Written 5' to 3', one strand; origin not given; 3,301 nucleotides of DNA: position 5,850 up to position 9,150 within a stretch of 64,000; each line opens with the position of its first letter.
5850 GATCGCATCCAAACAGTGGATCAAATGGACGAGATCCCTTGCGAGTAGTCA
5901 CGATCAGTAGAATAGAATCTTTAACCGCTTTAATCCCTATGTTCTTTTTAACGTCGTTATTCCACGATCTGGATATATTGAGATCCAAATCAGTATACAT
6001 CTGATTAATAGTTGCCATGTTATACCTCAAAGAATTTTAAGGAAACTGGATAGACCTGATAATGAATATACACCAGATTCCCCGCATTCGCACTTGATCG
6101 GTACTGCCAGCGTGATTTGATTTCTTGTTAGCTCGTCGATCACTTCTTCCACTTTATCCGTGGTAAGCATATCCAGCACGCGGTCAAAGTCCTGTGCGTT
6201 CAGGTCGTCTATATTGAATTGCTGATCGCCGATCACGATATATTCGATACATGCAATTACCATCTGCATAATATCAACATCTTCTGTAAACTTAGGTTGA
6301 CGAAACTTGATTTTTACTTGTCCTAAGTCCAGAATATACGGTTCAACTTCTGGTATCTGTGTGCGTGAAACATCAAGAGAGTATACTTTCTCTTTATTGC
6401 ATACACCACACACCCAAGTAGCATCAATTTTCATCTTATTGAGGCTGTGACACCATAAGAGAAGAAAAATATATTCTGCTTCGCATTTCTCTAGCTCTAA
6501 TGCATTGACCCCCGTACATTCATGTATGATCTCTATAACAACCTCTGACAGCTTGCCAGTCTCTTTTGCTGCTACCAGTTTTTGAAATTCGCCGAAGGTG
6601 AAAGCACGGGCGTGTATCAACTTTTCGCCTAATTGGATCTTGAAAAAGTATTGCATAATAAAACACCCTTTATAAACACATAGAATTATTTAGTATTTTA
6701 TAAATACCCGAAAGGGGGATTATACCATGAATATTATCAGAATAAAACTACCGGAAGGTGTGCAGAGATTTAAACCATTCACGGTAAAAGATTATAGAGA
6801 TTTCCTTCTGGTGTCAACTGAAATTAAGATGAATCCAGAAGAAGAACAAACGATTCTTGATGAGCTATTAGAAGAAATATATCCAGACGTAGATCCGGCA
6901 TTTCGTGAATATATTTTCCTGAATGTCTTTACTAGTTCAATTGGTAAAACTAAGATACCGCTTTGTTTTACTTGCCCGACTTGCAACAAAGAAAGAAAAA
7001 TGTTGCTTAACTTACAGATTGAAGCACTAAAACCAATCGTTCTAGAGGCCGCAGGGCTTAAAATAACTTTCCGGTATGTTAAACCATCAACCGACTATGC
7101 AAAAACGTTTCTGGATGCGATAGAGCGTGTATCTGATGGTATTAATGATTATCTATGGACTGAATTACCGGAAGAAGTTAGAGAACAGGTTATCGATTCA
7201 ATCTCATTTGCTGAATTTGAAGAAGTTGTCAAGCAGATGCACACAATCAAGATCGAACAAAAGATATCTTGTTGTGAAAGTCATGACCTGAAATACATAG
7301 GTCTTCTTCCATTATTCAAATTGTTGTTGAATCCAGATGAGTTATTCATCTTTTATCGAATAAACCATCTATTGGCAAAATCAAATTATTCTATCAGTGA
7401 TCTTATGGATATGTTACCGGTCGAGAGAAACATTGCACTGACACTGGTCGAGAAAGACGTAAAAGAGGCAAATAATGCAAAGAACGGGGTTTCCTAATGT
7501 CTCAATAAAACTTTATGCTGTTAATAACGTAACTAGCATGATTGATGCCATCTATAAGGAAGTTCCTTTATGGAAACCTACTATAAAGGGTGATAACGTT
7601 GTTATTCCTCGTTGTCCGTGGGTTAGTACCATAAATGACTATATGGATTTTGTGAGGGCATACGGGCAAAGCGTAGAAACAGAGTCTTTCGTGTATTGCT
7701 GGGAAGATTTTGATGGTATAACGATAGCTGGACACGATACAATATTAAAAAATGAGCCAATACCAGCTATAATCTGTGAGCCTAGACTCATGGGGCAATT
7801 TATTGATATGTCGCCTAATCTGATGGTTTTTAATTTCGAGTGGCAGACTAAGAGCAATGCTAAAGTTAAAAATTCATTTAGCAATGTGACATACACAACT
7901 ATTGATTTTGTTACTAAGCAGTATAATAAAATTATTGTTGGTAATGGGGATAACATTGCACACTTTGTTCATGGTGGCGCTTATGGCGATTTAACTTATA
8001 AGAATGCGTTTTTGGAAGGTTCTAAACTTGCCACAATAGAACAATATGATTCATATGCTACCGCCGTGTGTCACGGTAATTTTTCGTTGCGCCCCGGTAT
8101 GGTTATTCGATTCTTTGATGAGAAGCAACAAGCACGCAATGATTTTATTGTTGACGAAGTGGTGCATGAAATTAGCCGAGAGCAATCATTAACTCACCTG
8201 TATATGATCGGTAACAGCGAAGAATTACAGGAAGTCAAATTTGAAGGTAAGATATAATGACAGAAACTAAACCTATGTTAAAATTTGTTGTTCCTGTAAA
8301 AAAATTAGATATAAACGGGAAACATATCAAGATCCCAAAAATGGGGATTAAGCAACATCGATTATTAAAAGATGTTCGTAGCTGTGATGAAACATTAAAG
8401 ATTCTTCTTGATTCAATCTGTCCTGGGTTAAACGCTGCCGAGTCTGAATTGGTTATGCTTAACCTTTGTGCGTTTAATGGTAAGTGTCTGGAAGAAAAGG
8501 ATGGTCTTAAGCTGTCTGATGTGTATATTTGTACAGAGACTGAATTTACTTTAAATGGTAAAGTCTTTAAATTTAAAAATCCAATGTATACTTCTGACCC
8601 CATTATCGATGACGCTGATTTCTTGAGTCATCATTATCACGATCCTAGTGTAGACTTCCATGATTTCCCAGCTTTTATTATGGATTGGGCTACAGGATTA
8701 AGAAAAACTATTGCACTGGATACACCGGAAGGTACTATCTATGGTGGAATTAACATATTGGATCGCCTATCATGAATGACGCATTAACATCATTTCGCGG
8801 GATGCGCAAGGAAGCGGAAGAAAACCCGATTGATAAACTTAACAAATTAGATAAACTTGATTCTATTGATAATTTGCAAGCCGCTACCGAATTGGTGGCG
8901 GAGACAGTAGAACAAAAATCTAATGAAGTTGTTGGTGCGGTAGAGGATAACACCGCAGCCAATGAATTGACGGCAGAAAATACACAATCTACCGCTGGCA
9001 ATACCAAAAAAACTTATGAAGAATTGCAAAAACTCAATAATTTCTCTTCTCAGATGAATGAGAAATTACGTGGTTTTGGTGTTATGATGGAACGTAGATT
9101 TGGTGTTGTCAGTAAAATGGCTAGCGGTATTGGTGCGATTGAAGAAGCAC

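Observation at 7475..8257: gp27 baseplate hub protein about one third shorter than in T4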

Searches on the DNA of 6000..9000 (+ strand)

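Call 3: search_dna_similar(query=window:6000-9000:+, collection=phages, mode=near, max_rows=30)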
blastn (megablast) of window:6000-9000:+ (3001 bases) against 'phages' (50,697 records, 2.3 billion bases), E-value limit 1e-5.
Records with a match: 58; places in all: 60; records where one place covers at least 80% of the query: 56.
Best place of each record, by identity: >=99% 31; 95-99% 23; 60-80% 4.
By first word of the organism name: Escherichia 48; Shigella 4; Enterobacteria 3; Krischvirus 2; Phage 1.
By host as written in the record: Escherichia coli 19; - 10; Escherichia coli str. K-12 substr. MG1655 6; Escherichia coli B 4; Escherichia coli K-12 (F+) 2; Escherichia coli O157:H7 2; Escherichia coli K-12 MG1655 2; Escherichia coli K12 2; and 11 more.
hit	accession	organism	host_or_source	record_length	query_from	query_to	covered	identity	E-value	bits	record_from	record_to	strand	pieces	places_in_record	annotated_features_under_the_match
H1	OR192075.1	Escherichia phage MIZ6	Escherichia coli Bbest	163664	1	3001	100%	99.5%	0e+0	5460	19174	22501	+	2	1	baseplate hub (x3) | baseplate hub distal subunit | baseplate hub subunit and tail length | baseplate wedge subunit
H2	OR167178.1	Escherichia phage MIZ2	Escherichia coli B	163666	1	3001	100%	99.5%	0e+0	5460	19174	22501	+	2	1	baseplate hub (x3) | baseplate hub distal subunit | baseplate hub subunit and tail length | baseplate wedge subunit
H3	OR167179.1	Escherichia phage MIZ3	Escherichia coli B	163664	1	3001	100%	99.5%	0e+0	5460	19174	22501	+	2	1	baseplate hub (x3) | baseplate hub distal subunit | baseplate hub subunit and tail length | baseplate wedge subunit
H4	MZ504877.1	Enterobacteria phage Cognac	-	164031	1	3001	100%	99.4%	0e+0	5447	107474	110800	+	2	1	baseplate central spike complex protein | hypothetical protein (x3) | baseplate hub assembly protein | baseplate wedge protein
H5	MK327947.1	Escherichia phage vB_EcoM_G5211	Escherichia coli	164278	1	3001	100%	99.4%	0e+0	5443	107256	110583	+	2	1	putative baseplate hub subunit | putative baseplate hub assembly protein (x2) | putative baseplate hub distal subunit | hypothetical protein | putative baseplate wedge subunit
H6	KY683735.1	Escherichia phage ECD7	Escherichia coli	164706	1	3001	100%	99.4%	0e+0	5438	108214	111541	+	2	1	baseplate hub subunit (x2) | baseplate hub assembly catalyst | baseplate hub distal subunit | baseplate hub subunit tail length determinator | baseplate wedge subunit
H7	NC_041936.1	Escherichia phage ECD7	Escherichia coli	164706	1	3001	100%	99.4%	0e+0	5438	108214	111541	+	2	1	baseplate hub (x2) | baseplate hub assembly catalyst | baseplate hub distal subunit | baseplate hub subunit and tail length | baseplate wedge subunit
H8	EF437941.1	Escherichia phage Phi1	Escherichia coli K-12 (F+)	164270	1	3001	100%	99.3%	0e+0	5427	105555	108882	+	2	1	27: gp27 baseplate hub subunit | 51: gp51 baseplate hub assembly catalyst | 26: gp26 baseplate hub subunit | 28: gp28 baseplate hub distal subunit | 29: gp29 baseplate hub subunit tail length determinator | and 1 other names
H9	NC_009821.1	Escherichia phage Phi1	Escherichia coli K-12 (F+)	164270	1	3001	100%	99.3%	0e+0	5427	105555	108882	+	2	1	27: baseplate hub | 51: gp51 baseplate hub assembly catalyst | 26: baseplate hub | 28: baseplate hub distal subunit | 29: baseplate hub subunit and tail length | and 1 other names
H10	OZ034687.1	Escherichia phage vB_Eco_SAP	-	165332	1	3001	100%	99.3%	0e+0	5421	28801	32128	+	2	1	Baseplate hub subunit (x3) | Baseplate | Hypothetical protein | Baseplate wedge subunit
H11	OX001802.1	Escherichia phage vB_Eco_TB34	-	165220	1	3001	100%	99.2%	0e+0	5415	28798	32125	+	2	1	Base plate hub subunit | Baseplate hub assembly protein (x2) | Baseplate hub subunit | Putative tail length regulator | baseplate wedge subunit | and 2 other names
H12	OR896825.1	Escherichia phage Delraymugoa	Escherichia coli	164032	1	3001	100%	99.2%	0e+0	5410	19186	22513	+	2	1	baseplate hub (x3) | baseplate hub distal subunit | baseplate hub subunit and tail length | baseplate wedge subunit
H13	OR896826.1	Escherichia phage Aragogtheria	Escherichia coli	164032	1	3001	100%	99.2%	0e+0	5410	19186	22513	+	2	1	baseplate hub (x3) | baseplate hub distal subunit | baseplate hub subunit and tail length | baseplate wedge subunit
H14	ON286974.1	Escherichia phage W115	Escherichia coli LF82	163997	1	3001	100%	99.2%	0e+0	5404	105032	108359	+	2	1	baseplate hub subunit (x2) | baseplate hub assembly catalyst | baseplate hub distal subunit | baseplate hub subunit, tail length determinator | baseplate wedge subunit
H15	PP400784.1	Escherichia phage FL38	Escherichia coli str. K-12 substr. ...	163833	1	3001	100%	99.2%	0e+0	5404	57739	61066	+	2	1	baseplate hub subunit (x3) | baseplate protein | hypothetical protein | baseplate wedge subunit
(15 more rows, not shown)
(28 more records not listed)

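Call 6: get_annotated_region(hit=H8, flank=1500)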
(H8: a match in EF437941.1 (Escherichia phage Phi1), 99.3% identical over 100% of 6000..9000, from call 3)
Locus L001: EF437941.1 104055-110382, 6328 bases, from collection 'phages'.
description: Enterobacteria phage Phi1, complete genome.
organism: Escherichia phage Phi1 (NCBI taxid 448384)
taxonomy: Viruses; Duplodnaviria; Heunggongvirae; Uroviricota; Caudoviricetes; Straboviridae; Krischvirus; Krischvirus georgiaone
host: Escherichia coli K-12 (F+); source: -; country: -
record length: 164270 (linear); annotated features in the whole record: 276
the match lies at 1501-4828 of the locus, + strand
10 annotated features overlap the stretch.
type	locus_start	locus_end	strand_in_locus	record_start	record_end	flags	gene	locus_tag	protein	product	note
CDS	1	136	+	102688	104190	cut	uvsW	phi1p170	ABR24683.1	UvsW RNA-DNA and DNA-DNA helicase ATPase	-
CDS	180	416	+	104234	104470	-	uvsW.1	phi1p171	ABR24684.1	UvsW.1 conserved hypothetical protein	-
CDS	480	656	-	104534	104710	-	uvsY.-2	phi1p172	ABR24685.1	UvsY.-2 conserved hypothetical protein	-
CDS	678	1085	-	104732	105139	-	uvsY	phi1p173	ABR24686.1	UvsY recombination repair and ssDNA binding protein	-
CDS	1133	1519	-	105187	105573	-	25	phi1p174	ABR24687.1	gp25 baseplate wedge subunit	-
CDS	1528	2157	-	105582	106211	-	26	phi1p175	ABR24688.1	gp26 baseplate hub subunit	-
CDS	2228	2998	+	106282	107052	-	51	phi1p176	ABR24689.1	gp51 baseplate hub assembly catalyst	-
CDS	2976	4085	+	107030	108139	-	27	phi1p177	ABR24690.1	gp27 baseplate hub subunit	-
CDS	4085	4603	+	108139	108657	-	28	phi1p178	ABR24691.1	gp28 baseplate hub distal subunit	-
CDS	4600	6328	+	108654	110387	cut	29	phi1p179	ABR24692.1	gp29 baseplate hub subunit tail length determinator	-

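Call 7: get_annotated_region(hit=H1, flank=1500)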
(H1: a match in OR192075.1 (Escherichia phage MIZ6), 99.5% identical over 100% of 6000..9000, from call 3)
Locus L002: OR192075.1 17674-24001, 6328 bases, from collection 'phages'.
description: Escherichia phage MIZ6, complete genome.
organism: Escherichia phage MIZ6 (NCBI taxid 3061986)
taxonomy: Viruses; Duplodnaviria; Heunggongvirae; Uroviricota; Caudoviricetes; Straboviridae; Krischvirus
host: Escherichia coli Bbest; source: -; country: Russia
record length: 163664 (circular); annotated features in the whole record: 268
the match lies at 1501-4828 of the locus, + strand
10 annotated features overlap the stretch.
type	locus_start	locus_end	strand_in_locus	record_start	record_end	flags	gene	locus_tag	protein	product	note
CDS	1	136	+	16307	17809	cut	-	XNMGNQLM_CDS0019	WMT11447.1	DNA helicase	-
CDS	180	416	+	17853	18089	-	-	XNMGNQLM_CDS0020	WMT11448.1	DNA helicase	-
CDS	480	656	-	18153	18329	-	-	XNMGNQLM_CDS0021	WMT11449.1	hypothetical protein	unknown function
CDS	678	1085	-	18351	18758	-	-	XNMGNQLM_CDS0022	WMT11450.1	UvsY-like recombination mediator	-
CDS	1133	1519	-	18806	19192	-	-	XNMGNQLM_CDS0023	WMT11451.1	baseplate wedge subunit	-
CDS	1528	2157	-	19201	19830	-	-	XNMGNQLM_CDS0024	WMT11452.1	baseplate hub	-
CDS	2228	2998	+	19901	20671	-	-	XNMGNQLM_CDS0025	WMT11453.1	baseplate hub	-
CDS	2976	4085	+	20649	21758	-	-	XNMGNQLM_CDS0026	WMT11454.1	baseplate hub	-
CDS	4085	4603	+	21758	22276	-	-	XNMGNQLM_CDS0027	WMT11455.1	baseplate hub distal subunit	-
CDS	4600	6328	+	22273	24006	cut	-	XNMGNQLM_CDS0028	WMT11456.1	baseplate hub subunit and tail length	-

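Call 10: search_dna_similar(query=window:7380-7660:+, collection=phages, mode=near, max_rows=60)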
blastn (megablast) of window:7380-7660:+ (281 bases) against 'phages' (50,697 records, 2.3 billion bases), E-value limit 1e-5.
Records with a match: 53; places in all: 54; records where one place covers at least 80% of the query: 52.
Best place of each record, by identity: >=99% 15; 95-99% 38.
By first word of the organism name: Escherichia 45; Shigella 3; Krischvirus 2; Enterobacteria 2; Phage 1.
By host as written in the record: Escherichia coli 18; - 8; Escherichia coli str. K-12 substr. MG1655 6; Escherichia coli B 4; Escherichia coli K-12 (F+) 2; Escherichia coli O157:H7 2; Escherichia coli K12 2; Escherichia coli K-12 MG1655 2; and 9 more.
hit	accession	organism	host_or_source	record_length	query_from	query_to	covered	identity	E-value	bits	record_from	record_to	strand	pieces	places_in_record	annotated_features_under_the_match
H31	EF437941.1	Escherichia phage Phi1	Escherichia coli K-12 (F+)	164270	1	281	100%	100.0%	2e-69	521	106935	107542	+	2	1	27: gp27 baseplate hub subunit | 51: gp51 baseplate hub assembly catalyst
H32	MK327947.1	Escherichia phage vB_EcoM_G5211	Escherichia coli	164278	1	281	100%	100.0%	2e-69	521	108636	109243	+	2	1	putative baseplate hub subunit | putative baseplate hub assembly protein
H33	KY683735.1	Escherichia phage ECD7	Escherichia coli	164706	1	281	100%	100.0%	2e-69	521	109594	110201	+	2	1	baseplate hub subunit | baseplate hub assembly catalyst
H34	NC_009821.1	Escherichia phage Phi1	Escherichia coli K-12 (F+)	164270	1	281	100%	100.0%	2e-69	521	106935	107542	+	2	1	27: baseplate hub | 51: gp51 baseplate hub assembly catalyst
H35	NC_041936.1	Escherichia phage ECD7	Escherichia coli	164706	1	281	100%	100.0%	2e-69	521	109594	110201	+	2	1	baseplate hub | baseplate hub assembly catalyst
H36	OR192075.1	Escherichia phage MIZ6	Escherichia coli Bbest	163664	1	281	100%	100.0%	2e-69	521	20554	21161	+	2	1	baseplate hub (x2)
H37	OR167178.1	Escherichia phage MIZ2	Escherichia coli B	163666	1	281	100%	100.0%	2e-69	521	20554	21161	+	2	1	baseplate hub (x2)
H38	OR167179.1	Escherichia phage MIZ3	Escherichia coli B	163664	1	281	100%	100.0%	2e-69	521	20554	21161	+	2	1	baseplate hub (x2)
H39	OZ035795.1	Krischvirus LF73P4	-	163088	1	281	100%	100.0%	2e-69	521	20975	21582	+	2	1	record has no annotation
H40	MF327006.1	Shigella phage Sf20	Shigella boydii; Shigella flexneri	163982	1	281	100%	99.3%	1e-67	509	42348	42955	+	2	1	baseplate hub subunit (x2)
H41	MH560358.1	Escherichia virus KFS-EC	Escherichia coli O157:H7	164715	1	281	100%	99.3%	1e-67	509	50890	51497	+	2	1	baseplate central spike complex protein | hypothetical protein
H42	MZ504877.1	Enterobacteria phage Cognac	-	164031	1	281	100%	99.3%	1e-67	509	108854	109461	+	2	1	baseplate central spike complex protein | hypothetical protein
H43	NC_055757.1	Escherichia virus KFS-EC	Escherichia coli O157:H7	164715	1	281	100%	99.3%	1e-67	509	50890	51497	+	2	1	baseplate hub | hypothetical protein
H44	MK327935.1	Escherichia phage vB_EcoM_G2494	Escherichia coli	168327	1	281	100%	99.3%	2e-69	510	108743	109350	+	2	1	putative baseplate hub subunit | putative baseplate hub assembly protein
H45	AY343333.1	Escherichia phage RB49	-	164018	1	281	100%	98.9%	1e-67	504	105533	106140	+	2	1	27: gp27 baseplate hub subunit | 51: gp51 baseplate hub assembly catalyst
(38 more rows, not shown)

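Call 19: search_dna_similar(query=window:7380-7660:+, collection=ecoli_genomes, mode=near, max_rows=10)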
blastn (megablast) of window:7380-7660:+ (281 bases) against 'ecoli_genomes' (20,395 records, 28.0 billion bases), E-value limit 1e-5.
No match.
